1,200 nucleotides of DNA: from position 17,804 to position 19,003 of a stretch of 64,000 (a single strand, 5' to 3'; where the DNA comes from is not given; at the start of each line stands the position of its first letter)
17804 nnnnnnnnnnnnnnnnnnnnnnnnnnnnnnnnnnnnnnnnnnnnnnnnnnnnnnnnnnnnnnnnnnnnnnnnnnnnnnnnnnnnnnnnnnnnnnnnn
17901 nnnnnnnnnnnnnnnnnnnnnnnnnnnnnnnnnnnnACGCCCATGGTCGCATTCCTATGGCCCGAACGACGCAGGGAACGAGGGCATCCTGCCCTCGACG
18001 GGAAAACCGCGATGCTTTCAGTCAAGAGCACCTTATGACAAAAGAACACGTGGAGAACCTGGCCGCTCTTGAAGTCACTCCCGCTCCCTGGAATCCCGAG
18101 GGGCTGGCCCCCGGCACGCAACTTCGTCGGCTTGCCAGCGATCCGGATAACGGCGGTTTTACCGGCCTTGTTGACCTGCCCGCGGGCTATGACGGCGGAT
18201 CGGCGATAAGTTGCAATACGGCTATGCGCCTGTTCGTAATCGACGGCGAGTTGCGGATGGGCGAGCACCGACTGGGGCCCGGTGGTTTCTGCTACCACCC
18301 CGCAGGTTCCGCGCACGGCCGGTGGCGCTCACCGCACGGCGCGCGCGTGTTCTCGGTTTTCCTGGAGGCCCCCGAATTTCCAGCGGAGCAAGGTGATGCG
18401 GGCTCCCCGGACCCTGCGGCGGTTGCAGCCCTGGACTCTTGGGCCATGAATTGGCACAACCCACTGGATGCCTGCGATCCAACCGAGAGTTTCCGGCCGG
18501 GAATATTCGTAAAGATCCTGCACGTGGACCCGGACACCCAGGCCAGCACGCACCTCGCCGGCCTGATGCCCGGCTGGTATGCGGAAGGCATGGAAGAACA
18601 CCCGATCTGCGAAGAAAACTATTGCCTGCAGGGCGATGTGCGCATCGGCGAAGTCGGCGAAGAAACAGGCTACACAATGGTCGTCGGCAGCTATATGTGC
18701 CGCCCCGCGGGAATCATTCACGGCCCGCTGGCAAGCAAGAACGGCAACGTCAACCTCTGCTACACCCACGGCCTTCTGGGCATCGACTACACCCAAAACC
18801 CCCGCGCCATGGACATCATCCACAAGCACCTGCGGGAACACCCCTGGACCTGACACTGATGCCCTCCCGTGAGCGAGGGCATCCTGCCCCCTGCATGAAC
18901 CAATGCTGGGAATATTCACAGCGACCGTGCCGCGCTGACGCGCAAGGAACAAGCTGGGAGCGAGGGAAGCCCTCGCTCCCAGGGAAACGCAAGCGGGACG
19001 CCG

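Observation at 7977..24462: Regulator-less 16.5-kb metabolic and uptake island built from duplicated CMD / M24 / bicupin / TonB-receptor modules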

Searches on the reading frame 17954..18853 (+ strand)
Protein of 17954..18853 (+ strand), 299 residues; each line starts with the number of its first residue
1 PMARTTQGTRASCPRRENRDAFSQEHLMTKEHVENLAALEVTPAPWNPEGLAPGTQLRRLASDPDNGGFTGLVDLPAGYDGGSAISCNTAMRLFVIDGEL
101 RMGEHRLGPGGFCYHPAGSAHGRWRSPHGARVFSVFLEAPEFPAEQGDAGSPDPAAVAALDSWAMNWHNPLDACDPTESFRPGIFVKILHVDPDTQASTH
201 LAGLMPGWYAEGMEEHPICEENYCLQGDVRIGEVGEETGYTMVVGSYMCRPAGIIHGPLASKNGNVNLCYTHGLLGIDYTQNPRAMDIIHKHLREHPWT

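Call 5: search_protein_families(library=pfam, proteins=[window:17954-18853:+], max_evalue=0.01)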
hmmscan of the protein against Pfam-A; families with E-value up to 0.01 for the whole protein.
window:17954-18853:+ (299 aa): 4 families
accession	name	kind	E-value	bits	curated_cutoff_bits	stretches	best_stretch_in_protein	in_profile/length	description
PF14499.12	DUF4437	-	3.1e-16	59.7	24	1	57-265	24-237/250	Domain of unknown function (DUF4437)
PF12973.13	Cupin_7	-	1.8e-12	47.4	27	2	39-133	6-97/105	ChrR Cupin-like domain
PF07883.17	Cupin_2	-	2.8e-05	24.2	27.2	0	203-260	4-58/70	Cupin domain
PF05899.18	Cupin_3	-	0.0062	16.7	23.5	0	193-253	3-59/74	EutQ-like cupin domain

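Call 7: search_protein_families(library=ncbifam, proteins=[window:17954-18853:+], max_evalue=0.01)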
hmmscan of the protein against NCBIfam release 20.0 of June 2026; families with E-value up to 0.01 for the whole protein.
window:17954-18853:+ (299 aa): 1 family
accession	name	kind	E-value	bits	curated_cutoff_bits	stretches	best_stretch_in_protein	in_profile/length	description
TIGR03214.2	ura-cupin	equivalog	0.0041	16.6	200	0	90-131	70-117/249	(S)-ureidoglycine aminohydrolase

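Call 26: search_solved_structures(query=window:17954-18853:+, max_evalue=1)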
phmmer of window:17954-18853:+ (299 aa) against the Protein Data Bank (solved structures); distinct sequences matched with E-value up to 1: 1.
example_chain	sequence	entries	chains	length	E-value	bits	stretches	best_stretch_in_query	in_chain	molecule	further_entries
2qdr_A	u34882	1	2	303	6.6e-10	41.6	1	47-233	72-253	Uncharacterized protein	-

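Call 42: find_homologous_proteins(query=window:17954-18853:+, max_evalue=0.00001)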
Query window:17954-18853:+ (299 aa): 61 proteins with E <= 0.00001 among 5929 candidates.
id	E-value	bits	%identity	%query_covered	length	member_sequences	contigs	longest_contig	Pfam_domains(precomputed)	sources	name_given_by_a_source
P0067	1.2e-190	650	100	91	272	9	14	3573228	PF14499.13,PF07883.18,PF12973.14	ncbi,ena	-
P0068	9.7e-146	503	77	91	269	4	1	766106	PF14499.13,PF12973.14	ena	-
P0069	2.0e-145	502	78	91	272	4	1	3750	PF14499.13,PF12973.14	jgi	-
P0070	2.2e-143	495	76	91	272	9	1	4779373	PF14499.13,PF12973.14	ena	-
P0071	2.6e-143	495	76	91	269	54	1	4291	PF14499.13,PF12973.14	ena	-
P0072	3.6e-143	494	77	91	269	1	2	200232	PF14499.13,PF12973.14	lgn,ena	-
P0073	6.7e-142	490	76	91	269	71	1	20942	PF14499.13,PF12973.14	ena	-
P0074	1.1e-141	489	76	91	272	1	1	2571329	PF14499.13,PF12973.14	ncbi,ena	-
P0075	9.6e-141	486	75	91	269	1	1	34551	PF14499.13,PF12973.14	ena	-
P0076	1.1e-139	483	76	91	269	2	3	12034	PF14499.13,PF12973.14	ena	-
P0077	7.5e-137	474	73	91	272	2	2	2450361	PF14499.13,PF12973.14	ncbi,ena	ncbi:DUF4437 domain-containing protein [Candidatus Foliamicus sp.]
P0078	1.3e-91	325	52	91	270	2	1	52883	PF14499.13,PF07883.18,PF12973.14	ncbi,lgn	-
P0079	5.9e-89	316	49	91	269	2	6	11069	PF14499.13,PF07883.18,PF12973.14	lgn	-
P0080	9.7e-89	316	50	91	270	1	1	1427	PF14499.13,PF07883.18,PF12973.14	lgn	-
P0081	9.1e-87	309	49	91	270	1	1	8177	PF14499.13,PF07883.18,PF12973.14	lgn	-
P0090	3.7e-85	304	50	91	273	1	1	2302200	PF14499.13,PF07883.18,PF12973.14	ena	-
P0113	5.9e-79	283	46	91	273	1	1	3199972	PF14499.13,PF07883.18,PF12973.14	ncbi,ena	-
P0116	6.0e-75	270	47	91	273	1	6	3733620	PF14499.13,PF12973.14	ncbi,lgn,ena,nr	ncbi:MAG: DUF4437 domain-containing protein [Alphaproteobacteria bacterium]|nr:DUF4437 domain-contai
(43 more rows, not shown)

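Call 43: find_encoding_contigs(protein=P0116, flank=10000, max_places=1)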
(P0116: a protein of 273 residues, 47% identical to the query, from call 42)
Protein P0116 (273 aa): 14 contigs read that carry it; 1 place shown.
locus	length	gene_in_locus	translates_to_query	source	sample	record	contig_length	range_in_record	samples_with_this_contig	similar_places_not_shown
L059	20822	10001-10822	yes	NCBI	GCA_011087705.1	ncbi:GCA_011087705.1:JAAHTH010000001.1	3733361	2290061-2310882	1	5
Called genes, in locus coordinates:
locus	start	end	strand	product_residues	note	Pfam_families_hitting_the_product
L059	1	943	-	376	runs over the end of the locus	PF00696:AA_kinase, PF01472:PUA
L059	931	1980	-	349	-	PF01018:GTP1_OBG, PF01926:MMR_HSR1, PF02421:FeoB_N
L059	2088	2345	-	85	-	PF01016:Ribosomal_L27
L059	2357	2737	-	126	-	PF00829:Ribosomal_L21p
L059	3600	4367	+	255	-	PF00483:NTP_transferase, PF12804:NTP_transf_3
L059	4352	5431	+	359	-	PF01073:3Beta_HSD, PF01370:Epimerase, PF02719:Polysacc_synt_2, PF04321:RmlD_sub_bind (weak), PF16363:GDP_Man_Dehyd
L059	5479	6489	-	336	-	PF08100:Dimerisation, PF00891:Methyltransf_2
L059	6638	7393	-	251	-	PF05711:TylF, PF13578:Methyltransf_24 (weak)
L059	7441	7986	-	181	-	PF04989:RMNT_CmcI, PF13578:Methyltransf_24 (weak)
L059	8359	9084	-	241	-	PF05050:Methyltransf_21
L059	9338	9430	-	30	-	-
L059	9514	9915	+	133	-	PF04828:GFA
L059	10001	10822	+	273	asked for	PF12973:Cupin_7 (faint), PF14499:DUF4437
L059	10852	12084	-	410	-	PF00795:CN_hydrolase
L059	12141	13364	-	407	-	PF07394:DUF1501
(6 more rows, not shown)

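Call 44: find_encoding_contigs(protein=P0113, flank=10000, max_places=1)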
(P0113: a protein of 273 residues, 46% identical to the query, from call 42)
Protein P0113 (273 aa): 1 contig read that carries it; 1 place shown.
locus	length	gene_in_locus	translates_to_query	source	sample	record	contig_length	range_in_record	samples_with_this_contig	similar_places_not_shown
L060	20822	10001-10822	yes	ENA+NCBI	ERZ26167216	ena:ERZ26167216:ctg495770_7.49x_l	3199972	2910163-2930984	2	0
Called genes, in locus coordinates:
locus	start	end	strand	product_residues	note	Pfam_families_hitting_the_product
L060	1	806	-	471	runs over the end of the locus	PF00890:FAD_binding_2, PF01134:GIDA (faint), PF01266:DAO, PF01946:Thi4 (faint), PF03486:HI0933_like (weak), PF07992:Pyr_redox_2 (faint), PF12831:FAD_oxidored, PF13450:NAD_binding_8 (weak)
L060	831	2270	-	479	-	PF01425:Amidase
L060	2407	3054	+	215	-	PF00857:Isochorismatase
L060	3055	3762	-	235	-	-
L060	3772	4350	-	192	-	PF02627:CMD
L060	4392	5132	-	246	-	PF13417:GST_N_3, PF13409:GST_N_2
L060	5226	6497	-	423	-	PF00083:Sugar_tr, PF07690:MFS_1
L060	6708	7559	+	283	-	-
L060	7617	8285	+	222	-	PF00392:GntR, PF07729:FCD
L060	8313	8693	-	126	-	PF02627:CMD (weak)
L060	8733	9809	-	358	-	PF05175:MTS, PF13489:Methyltransf_23, PF01209:Ubie_methyltran, PF13847:Methyltransf_31, PF08241:Methyltransf_11, PF08242:Methyltransf_12, PF13649:Methyltransf_25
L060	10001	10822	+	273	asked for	PF12973:Cupin_7 (weak), PF14499:DUF4437, PF07883:Cupin_2 (weak)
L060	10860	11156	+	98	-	-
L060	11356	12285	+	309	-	PF02737:3HCDH_N, PF00725:3HCDH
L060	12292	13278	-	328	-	PF08240:ADH_N, PF00107:ADH_zinc_N, PF13602:ADH_zinc_N_2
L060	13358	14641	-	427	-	PF07690:MFS_1, PF00083:Sugar_tr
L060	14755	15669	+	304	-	PF00561:Abhydrolase_1, PF12697:Abhydrolase_6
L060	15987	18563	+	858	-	PF07715:Plug, PF00593:TonB_dep_Rec_b-barrel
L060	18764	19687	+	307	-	-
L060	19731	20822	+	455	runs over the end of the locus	PF07690:MFS_1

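Call 45: find_encoding_contigs(protein=P0090, flank=10000, max_places=1)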
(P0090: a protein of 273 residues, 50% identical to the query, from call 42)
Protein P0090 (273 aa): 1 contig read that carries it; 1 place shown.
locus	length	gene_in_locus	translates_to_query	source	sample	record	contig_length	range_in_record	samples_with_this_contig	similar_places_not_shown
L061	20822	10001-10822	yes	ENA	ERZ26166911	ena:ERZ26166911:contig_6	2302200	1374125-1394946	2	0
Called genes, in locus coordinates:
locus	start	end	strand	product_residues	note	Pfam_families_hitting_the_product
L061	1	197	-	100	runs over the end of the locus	-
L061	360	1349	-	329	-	PF01636:APH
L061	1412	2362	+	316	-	PF08240:ADH_N, PF00107:ADH_zinc_N, PF13602:ADH_zinc_N_2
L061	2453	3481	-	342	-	PF00903:Glyoxalase (faint)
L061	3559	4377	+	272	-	PF04909:Amidohydro_2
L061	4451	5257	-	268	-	PF00561:Abhydrolase_1, PF12697:Abhydrolase_6 (weak)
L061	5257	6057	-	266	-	PF00561:Abhydrolase_1, PF12697:Abhydrolase_6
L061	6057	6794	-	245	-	PF12973:Cupin_7, PF14499:DUF4437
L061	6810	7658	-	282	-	PF14499:DUF4437, PF12973:Cupin_7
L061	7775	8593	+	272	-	PF06314:ADC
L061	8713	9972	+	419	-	PF07690:MFS_1, PF00083:Sugar_tr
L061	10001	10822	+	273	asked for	PF12973:Cupin_7 (weak), PF14499:DUF4437, PF07883:Cupin_2 (faint)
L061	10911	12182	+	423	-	PF00083:Sugar_tr, PF07690:MFS_1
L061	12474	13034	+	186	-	PF00903:Glyoxalase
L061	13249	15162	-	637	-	PF07690:MFS_1, PF05977:MFS_3, PF01553:Acyltransferase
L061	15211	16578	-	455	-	PF07690:MFS_1, PF12832:MFS_1_like (faint)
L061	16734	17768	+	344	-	PF00106:adh_short, PF08659:KR (weak), PF13561:adh_short_C2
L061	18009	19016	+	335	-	PF00903:Glyoxalase (faint)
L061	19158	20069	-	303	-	PF01545:Cation_efflux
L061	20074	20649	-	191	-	PF13474:SnoaL_3 (weak)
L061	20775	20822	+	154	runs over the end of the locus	PF19780:DUF6265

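Call 54: predict_structure(alignment_id=A4)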
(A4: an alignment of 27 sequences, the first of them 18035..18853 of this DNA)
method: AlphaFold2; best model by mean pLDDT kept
length: 272 residues; sequences in the alignment: 27
mean_pLDDT: 94.8   pTM: 0.91
mean pLDDT of the five models: 94.8, 93.5, 93.3, 92.9, 92.4
residues with pLDDT >= 90: 246; 70-90: 21; 50-70: 5; < 50: 0
segments of 3 or more residues with pLDDT < 50: none
pLDDT, mean of each block of 10 residues (from residue 1): 91 98 95 96 98 95 98 96 98 95 98 89 82 96 84 90 95 97 96 97 96 98 97 98 95 95 98 89
secondary structure, 60 per line:
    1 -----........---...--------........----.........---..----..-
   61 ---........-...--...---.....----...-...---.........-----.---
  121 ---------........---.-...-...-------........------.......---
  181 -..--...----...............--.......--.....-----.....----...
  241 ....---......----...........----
elements in order: E6-10 E17-19 E28-35 E40-48 E64-71 E73-75 E78-80 E84-88 E93-95 E97-99 E103-111 E130-134 E147-149 E157-164 E171-177 E186-188 E193-207 E210-216 E219-223 E229-233 E238-244 E248-253 H258-268

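Call 56: fold_search(model_id=the predicted structure, library=pdb)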
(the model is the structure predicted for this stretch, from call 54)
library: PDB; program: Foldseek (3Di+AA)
matches with E <= 10: 1485; with E <= 0.001: 272
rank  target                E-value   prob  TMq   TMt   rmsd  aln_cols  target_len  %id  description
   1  2qdr_A                1.1e-15  1.00  0.77  0.73   3.3       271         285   20  Crystal structure of a putative dioxygenase (npun_f5605) from nostoc punctiforme pcc 73102 at 2.60 A resolution (released 2007-07-24)
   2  2qdr_B                3.2e-15  1.00  0.77  0.73   3.3       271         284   20  Crystal structure of a putative dioxygenase (npun_f5605) from nostoc punctiforme pcc 73102 at 2.60 A resolution (released 2007-07-24)
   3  3o14_A                3.2e-11  1.00  0.57  0.69   7.0       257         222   17  Crystal structure of an anti-ECFsigma factor, ChrR (Maqu_0586) from MARINOBACTER AQUAEOLEI VT8 at 1.70 A resolution (released 2010-09-08)
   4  1y3t_A                7.6e-11  1.00  0.55  0.46  11.2       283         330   14  Crystal structure of YxaG, a dioxygenase from Bacillus subtilis (released 2005-01-18)
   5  3ksc_E                2.8e-10  1.00  0.51  0.38  10.6       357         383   12  Crystal structure of pea prolegumin, an 11S seed globulin from Pisum sativum L. (released 2010-04-21)
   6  5gyl_A                2.8e-10  1.00  0.50  0.38  10.0       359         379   10  Structure of Cicer arietinum 11S gloubulin (released 2017-10-04)
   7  3ksc_B                3.4e-10  1.00  0.50  0.37  10.2       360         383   11  Crystal structure of pea prolegumin, an 11S seed globulin from Pisum sativum L. (released 2010-04-21)
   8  1sef                  3.6e-10  1.00  0.61  0.66   5.9       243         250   15  Crystal structure of cupin domain protein EF2996 from Enterococcus faecalis (released 2004-06-22)
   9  3ksc_F                3.6e-10  1.00  0.50  0.38   9.8       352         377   11  Crystal structure of pea prolegumin, an 11S seed globulin from Pisum sativum L. (released 2010-04-21)
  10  1sfn_A                3.7e-10  1.00  0.63  0.70   5.5       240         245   17  Crystal structure of protein DR1152 from Deinococcus radiodurans R1, Pfam DUF861 (released 2004-06-22)
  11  5vg3_B                3.9e-10  1.00  0.57  0.43   6.3       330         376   12  Structure of Oxalate Decarboxylase from Bacillus subtilis at pH 4.6 (released 2017-10-18)
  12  3s0m                  4.6e-10  1.00  0.57  0.43   6.5       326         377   14  A Structural Element that Modulates Proton-Coupled Electron Transfer in Oxalate Decarboxylase (released 2012-04-25)
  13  5gyl_B                4.6e-10  1.00  0.49  0.37  10.3       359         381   10  Structure of Cicer arietinum 11S gloubulin (released 2017-10-04)
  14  8hfb_A                4.8e-10  1.00  0.56  0.49  12.3       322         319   15  Evolved variant of quercetin 2,4-dioxygenase from Bacillus subtilis (released 2023-03-08)
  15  2vqa_A                5.3e-10  1.00  0.59  0.47   6.0       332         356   13  Protein-folding location can regulate Mn versus Cu- or Zn-binding. Crystal Structure of MncA. (released 2008-10-28)
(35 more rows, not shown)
